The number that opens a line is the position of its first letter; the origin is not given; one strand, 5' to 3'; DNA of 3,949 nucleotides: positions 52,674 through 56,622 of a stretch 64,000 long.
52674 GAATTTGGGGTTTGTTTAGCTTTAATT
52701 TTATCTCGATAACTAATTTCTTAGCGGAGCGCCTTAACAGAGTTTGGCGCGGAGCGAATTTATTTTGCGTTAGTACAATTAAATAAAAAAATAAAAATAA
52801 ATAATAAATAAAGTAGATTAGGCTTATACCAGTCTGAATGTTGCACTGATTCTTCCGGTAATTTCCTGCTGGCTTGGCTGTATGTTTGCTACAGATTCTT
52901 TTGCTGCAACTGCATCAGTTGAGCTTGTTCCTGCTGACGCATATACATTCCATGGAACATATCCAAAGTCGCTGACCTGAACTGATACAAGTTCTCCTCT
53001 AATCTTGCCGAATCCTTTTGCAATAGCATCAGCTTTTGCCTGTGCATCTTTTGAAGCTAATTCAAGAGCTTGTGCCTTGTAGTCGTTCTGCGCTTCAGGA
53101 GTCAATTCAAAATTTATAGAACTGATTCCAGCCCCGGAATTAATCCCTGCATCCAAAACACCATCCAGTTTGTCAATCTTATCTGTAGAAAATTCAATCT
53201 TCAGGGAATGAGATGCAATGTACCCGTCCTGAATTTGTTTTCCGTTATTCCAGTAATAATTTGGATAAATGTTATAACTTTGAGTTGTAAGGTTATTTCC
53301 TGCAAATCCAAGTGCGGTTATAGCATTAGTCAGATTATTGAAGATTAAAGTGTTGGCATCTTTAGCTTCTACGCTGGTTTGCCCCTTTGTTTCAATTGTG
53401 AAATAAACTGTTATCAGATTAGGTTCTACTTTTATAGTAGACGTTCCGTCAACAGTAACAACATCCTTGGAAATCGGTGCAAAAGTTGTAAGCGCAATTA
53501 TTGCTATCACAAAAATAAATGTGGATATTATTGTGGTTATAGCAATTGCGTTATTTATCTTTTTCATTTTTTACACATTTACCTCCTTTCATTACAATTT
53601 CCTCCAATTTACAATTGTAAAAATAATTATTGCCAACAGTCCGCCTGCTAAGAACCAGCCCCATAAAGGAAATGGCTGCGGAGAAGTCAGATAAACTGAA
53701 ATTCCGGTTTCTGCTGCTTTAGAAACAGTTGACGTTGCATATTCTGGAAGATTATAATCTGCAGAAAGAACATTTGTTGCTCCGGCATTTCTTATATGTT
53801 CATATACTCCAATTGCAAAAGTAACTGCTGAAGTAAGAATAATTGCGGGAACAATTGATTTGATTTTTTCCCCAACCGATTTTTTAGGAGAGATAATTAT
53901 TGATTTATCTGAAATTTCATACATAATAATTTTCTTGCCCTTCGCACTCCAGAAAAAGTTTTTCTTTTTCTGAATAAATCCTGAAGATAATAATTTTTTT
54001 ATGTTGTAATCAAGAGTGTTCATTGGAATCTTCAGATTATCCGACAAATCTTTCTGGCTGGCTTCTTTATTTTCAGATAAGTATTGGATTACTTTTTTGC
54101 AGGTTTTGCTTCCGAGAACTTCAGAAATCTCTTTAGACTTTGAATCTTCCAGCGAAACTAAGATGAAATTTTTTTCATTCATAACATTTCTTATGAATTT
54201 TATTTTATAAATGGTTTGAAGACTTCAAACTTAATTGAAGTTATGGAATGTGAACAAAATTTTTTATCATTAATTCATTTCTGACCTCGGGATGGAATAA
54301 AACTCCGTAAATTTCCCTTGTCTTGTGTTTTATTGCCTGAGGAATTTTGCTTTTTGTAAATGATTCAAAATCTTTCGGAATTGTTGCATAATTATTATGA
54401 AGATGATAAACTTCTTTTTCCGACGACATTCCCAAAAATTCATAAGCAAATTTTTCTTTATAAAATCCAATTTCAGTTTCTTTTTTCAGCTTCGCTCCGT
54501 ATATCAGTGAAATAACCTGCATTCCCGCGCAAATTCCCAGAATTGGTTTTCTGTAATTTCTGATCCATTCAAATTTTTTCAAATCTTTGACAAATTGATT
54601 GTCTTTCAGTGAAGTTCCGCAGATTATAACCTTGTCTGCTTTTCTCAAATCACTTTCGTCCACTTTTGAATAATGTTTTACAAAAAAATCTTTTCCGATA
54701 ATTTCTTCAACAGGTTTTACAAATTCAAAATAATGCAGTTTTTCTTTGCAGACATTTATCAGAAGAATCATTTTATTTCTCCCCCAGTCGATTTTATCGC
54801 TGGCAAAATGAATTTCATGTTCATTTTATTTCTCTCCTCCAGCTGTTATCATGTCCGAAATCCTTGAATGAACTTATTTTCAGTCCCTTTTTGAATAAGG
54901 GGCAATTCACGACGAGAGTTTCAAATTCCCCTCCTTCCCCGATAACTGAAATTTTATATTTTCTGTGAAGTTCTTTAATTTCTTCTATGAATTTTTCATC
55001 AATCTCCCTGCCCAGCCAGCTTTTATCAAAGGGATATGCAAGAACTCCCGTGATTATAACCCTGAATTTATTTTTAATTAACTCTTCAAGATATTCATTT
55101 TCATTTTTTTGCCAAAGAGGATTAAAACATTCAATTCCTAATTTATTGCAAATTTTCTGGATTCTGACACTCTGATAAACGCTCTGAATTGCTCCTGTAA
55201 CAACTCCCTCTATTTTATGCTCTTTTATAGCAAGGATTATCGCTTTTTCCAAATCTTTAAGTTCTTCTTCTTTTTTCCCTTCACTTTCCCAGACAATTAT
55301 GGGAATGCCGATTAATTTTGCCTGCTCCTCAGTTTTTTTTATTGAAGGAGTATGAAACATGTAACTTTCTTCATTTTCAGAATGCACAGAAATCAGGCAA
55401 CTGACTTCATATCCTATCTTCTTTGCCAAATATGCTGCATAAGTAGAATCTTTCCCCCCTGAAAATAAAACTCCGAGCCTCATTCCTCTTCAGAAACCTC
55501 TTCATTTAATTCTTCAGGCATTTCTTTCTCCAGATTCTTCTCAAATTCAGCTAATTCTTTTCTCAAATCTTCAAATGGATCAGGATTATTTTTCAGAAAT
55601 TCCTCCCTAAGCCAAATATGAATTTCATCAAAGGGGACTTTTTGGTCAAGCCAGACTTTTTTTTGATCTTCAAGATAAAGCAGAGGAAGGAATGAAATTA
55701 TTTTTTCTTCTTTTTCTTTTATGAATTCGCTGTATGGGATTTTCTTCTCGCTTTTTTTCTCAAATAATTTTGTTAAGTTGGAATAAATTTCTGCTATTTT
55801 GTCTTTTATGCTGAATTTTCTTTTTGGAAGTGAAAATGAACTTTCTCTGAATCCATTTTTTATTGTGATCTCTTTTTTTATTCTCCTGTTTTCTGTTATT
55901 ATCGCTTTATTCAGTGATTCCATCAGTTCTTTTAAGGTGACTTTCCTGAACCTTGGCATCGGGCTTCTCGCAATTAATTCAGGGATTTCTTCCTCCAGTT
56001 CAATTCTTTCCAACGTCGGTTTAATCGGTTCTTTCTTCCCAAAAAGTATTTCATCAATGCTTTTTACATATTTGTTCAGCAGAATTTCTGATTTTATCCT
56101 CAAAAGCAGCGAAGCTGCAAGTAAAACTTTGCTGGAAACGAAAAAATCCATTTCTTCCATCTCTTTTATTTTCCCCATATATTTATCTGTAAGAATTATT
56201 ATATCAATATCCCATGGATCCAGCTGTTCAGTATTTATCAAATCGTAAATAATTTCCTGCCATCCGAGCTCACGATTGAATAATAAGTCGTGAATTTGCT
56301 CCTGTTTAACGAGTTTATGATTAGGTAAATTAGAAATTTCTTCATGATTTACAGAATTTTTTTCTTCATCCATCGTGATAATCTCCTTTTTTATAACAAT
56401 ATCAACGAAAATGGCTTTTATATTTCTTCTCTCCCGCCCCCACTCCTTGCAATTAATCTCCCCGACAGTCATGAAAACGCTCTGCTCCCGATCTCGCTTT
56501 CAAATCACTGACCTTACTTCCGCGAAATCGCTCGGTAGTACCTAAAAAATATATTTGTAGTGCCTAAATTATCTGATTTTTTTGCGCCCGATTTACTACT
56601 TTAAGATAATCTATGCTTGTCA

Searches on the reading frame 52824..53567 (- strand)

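Call 65: search_protein_families(library=pfam, proteins=[window:52824-53567:-], max_evalue=0.00001)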
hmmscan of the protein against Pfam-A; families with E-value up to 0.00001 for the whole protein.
window:52824-53567:- (247 aa): 1 family
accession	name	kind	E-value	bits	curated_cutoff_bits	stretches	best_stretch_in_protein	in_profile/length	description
PF04402.19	SIMPL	-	4.4e-40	138.6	25.2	1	37-244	1-205/205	Protein of unknown function (DUF541)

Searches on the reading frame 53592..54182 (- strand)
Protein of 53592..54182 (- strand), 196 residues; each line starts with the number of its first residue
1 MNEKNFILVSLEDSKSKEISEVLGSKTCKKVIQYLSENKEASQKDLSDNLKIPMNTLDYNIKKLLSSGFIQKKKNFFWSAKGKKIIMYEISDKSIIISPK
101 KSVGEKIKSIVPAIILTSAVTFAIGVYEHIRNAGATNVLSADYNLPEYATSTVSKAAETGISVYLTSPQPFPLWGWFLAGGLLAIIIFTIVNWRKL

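Call 65: search_protein_families(library=pfam, proteins=[window:53592-54182:-], max_evalue=0.00001)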
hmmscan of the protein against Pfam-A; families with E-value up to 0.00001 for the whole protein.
window:53592-54182:- (196 aa): 2 families
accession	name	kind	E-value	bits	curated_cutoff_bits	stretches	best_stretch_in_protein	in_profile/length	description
PF12840.13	HTH_20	-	8.3e-08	32.5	27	1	23-70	1-48/51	Helix-turn-helix domain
PF13412.12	HTH_24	-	8.1e-06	25.8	21.9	0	29-71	6-48/48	Winged helix-turn-helix DNA-binding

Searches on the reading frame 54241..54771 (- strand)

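Call 65: search_protein_families(library=pfam, proteins=[window:54241-54771:-], max_evalue=0.00001)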
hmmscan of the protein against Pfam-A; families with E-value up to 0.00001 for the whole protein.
window:54241-54771:- (176 aa): 1 family
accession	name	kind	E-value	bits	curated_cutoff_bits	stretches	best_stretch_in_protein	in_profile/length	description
PF00117.34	GATase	-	2e-18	67.2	22.8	1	35-166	31-176/190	Glutamine amidotransferase class-I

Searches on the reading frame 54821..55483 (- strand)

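Call 65: search_protein_families(library=pfam, proteins=[window:54821-55483:-], max_evalue=0.00001)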
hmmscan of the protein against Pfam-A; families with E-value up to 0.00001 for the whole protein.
window:54821-55483:- (220 aa): 3 families
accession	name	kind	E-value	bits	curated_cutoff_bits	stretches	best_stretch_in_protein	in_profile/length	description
PF01902.24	Diphthami_syn_2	-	9.3e-67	225.2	23.2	1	1-220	1-215/219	Diphthamide synthase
PF24167.1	DUF7411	-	1.8e-06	28.1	28.7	1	1-41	1-39/194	Family of unknown function (DUF7411)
PF03054.22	tRNA_Me_trans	-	7.9e-06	26.1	20.6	0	2-68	2-73/202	tRNA methyl transferase HUP domain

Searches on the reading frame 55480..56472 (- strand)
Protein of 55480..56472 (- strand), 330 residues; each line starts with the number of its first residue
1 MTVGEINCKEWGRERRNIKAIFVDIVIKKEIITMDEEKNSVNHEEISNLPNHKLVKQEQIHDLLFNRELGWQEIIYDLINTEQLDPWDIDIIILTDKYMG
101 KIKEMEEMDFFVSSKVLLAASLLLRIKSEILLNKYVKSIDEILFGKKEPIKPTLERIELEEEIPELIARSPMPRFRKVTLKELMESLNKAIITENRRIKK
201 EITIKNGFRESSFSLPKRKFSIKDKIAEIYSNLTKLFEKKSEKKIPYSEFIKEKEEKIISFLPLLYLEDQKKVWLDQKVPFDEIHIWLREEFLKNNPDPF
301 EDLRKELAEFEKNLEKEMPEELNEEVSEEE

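Call 66: search_protein_families(library=pfam, proteins=[window:55480-56472:-], max_evalue=0.00001)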
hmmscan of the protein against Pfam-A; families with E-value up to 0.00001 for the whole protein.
window:55480-56472:- (330 aa): 1 family
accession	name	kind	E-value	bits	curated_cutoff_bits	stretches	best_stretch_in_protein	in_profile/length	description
PF02616.19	SMC_ScpA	-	5e-14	53.3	24.6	1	78-286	1-229/232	Segregation and condensation protein ScpA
